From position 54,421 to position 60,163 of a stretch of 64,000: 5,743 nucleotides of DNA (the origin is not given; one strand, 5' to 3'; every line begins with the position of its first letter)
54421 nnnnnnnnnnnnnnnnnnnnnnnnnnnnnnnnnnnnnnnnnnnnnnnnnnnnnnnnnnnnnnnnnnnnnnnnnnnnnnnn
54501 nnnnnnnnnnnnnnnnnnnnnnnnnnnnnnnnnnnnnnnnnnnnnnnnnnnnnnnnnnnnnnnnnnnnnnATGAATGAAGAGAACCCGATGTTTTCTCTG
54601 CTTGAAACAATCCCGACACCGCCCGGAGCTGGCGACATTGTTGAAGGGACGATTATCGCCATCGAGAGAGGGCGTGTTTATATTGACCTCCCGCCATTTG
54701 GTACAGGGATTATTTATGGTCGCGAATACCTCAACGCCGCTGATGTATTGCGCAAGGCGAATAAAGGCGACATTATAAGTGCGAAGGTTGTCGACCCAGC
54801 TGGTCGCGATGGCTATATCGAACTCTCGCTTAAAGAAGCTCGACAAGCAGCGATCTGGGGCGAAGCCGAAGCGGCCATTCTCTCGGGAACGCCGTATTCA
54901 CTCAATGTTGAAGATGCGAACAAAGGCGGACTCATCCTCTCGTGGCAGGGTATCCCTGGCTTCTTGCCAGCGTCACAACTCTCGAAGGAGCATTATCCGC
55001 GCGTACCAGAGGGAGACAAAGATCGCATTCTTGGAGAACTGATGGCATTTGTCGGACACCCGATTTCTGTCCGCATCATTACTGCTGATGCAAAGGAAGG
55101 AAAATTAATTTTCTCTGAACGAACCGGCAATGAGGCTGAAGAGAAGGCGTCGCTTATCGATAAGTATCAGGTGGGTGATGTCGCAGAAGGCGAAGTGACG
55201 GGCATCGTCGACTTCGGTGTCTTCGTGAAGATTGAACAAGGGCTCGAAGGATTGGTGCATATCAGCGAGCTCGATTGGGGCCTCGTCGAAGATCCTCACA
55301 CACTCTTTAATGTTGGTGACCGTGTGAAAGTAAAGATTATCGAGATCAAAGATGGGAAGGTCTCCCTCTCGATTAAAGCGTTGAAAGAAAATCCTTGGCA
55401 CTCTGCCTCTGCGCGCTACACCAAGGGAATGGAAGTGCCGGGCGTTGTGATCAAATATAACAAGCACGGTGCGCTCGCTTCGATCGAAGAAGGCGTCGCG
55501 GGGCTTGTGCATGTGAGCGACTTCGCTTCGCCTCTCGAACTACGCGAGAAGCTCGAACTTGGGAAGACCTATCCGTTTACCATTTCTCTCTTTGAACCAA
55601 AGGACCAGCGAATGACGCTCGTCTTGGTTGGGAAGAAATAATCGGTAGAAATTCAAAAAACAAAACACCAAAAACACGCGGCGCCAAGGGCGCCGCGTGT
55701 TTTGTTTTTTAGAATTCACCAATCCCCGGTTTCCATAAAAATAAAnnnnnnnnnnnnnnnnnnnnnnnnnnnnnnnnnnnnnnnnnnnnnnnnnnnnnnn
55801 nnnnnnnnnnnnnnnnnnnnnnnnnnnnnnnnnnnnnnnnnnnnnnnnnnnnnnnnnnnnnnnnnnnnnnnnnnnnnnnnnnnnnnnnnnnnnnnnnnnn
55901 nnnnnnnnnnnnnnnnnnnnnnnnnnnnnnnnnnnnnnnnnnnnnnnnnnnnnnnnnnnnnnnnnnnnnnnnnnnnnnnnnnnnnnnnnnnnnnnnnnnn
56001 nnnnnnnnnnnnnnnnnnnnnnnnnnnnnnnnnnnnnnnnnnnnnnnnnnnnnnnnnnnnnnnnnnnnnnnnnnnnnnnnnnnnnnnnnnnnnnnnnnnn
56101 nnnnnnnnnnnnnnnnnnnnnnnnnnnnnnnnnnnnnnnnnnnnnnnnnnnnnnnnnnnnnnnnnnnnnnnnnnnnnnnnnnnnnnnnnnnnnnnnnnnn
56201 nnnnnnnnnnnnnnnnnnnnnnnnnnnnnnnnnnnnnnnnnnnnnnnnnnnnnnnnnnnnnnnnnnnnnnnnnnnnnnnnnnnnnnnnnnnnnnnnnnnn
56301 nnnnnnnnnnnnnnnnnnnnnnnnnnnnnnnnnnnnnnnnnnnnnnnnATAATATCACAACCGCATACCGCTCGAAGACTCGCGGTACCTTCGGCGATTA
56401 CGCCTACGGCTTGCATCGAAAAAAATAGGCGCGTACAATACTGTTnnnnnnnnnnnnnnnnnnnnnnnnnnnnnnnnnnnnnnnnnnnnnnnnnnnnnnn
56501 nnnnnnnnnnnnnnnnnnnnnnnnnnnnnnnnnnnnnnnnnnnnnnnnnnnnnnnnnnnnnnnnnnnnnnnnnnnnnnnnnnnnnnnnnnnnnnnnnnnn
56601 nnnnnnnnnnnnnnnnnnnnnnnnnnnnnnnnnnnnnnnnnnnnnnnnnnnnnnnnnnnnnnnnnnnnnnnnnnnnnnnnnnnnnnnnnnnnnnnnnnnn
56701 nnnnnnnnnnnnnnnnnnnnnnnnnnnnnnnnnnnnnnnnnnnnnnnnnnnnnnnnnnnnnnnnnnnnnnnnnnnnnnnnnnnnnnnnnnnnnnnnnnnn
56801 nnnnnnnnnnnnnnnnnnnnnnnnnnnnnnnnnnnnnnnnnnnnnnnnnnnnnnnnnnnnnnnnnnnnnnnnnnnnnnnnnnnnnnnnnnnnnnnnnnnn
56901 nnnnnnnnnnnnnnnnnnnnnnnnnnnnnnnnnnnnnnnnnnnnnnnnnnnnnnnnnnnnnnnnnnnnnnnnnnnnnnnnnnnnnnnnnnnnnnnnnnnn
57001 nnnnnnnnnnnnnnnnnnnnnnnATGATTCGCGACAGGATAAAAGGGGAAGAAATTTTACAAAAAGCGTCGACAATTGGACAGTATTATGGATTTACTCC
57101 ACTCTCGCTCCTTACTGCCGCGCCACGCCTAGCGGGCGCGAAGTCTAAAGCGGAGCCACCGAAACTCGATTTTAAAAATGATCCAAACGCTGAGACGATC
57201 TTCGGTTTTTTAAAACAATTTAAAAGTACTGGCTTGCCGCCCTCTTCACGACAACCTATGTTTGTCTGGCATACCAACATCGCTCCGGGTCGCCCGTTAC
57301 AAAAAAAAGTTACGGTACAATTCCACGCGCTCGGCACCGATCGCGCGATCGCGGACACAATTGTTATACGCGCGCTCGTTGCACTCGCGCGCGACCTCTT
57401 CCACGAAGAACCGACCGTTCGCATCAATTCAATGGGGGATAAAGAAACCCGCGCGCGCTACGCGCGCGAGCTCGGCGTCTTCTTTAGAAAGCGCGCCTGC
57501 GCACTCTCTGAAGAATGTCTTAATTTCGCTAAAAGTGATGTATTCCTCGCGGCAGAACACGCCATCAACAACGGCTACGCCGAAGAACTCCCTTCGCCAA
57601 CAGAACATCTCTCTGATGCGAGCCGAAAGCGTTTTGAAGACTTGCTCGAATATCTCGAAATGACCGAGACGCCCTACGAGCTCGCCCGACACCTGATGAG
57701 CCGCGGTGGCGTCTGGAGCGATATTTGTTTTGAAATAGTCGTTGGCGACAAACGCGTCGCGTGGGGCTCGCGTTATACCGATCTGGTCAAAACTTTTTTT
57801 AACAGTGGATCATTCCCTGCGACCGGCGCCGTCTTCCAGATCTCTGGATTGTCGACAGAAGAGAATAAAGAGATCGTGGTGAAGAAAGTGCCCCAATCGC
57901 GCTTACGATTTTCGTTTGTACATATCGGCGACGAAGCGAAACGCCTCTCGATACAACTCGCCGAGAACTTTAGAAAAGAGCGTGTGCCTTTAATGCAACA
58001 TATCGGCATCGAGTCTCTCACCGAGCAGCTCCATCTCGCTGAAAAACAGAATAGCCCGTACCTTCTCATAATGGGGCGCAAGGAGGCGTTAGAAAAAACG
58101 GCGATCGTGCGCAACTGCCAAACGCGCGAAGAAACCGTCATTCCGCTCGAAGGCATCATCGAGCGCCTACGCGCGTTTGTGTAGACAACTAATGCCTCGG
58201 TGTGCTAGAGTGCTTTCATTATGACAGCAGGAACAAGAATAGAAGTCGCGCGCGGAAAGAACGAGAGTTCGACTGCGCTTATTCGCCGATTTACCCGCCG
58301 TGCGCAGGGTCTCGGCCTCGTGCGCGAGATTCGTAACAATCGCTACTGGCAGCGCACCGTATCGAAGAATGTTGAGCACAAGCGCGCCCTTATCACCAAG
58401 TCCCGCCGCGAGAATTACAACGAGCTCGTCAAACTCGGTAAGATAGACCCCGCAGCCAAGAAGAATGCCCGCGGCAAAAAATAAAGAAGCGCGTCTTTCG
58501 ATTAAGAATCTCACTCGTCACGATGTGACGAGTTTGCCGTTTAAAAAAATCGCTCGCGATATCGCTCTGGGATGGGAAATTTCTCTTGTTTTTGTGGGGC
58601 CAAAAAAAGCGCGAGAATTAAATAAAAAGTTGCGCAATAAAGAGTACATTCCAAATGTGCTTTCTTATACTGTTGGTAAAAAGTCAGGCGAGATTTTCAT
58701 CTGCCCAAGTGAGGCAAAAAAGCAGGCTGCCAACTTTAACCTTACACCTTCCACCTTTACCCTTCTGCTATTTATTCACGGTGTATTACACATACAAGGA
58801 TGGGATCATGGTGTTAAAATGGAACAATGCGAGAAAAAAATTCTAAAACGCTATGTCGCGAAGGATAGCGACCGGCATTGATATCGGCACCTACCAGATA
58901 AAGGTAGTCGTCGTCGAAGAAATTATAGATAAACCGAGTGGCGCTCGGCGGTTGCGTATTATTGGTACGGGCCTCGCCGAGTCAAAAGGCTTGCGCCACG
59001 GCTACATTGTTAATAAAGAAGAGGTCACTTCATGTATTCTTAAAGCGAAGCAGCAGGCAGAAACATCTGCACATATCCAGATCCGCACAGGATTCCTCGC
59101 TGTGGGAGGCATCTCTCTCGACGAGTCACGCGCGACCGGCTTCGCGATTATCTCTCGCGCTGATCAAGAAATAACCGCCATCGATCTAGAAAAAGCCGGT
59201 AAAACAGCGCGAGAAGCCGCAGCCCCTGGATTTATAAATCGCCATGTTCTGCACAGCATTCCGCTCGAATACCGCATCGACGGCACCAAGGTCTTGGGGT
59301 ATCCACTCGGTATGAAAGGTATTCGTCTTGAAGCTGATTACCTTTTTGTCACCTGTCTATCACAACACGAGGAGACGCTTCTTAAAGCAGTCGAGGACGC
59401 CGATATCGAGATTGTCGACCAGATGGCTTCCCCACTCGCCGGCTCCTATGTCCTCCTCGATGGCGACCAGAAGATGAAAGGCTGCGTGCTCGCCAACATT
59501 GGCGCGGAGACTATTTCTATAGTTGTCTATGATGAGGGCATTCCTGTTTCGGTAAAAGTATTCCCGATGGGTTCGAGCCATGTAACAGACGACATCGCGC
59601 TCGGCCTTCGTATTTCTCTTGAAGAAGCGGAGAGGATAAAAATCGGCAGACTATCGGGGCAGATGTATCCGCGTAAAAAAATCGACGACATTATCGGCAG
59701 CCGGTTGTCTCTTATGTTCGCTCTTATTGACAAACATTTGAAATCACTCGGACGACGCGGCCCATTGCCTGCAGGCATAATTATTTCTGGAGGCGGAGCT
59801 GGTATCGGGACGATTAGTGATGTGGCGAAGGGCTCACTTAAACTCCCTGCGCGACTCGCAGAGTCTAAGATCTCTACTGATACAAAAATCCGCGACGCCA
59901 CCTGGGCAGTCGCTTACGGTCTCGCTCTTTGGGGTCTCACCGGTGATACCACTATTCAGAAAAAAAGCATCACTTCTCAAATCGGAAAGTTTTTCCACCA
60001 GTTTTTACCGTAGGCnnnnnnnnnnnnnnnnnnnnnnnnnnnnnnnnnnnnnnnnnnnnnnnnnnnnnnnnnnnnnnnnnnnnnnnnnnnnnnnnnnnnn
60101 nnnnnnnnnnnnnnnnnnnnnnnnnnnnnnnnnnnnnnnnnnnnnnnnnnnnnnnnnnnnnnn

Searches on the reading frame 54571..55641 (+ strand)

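Call 44: search_protein_families(library=pfam, proteins=[window:54571-55641:+], max_evalue=0.001)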
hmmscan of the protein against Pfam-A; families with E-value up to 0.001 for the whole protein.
window:54571-55641:+ (356 aa): 2 families
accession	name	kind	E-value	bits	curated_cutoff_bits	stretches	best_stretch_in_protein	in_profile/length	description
PF00575.29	S1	-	4.2e-37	126.8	22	2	198-269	1-74/74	S1 RNA binding domain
PF23459.1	S1_RRP5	-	7.5e-09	36.5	27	1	283-347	1-67/72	RRP5 S1 domain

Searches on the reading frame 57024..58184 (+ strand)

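Call 44: search_protein_families(library=pfam, proteins=[window:57024-58184:+], max_evalue=0.001)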
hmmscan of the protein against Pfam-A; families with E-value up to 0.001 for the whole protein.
window:57024-58184:+ (386 aa): 1 family
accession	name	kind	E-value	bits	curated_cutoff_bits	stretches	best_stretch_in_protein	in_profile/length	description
PF03129.25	HGTP_anticodon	-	7.5e-06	26.5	21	1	303-383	9-92/94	Anticodon binding domain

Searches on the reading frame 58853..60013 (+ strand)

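Call 44: search_protein_families(library=pfam, proteins=[window:58853-60013:+], max_evalue=0.001)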
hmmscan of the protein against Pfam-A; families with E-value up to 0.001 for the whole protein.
window:58853-60013:+ (386 aa): 3 families
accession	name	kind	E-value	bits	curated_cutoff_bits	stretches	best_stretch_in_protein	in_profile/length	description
PF14450.12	FtsA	-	4.2e-22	79.3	31.8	1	212-356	1-127/127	Cell division protein FtsA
PF02491.25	SHS2_FTSA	-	2.9e-12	47.2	25.4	1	98-167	13-79/79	SHS2 domain inserted in FTSA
PF11104.14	PilM_2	-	1.9e-06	27.5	27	1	183-338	148-307/340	Type IV pilus assembly protein PilM;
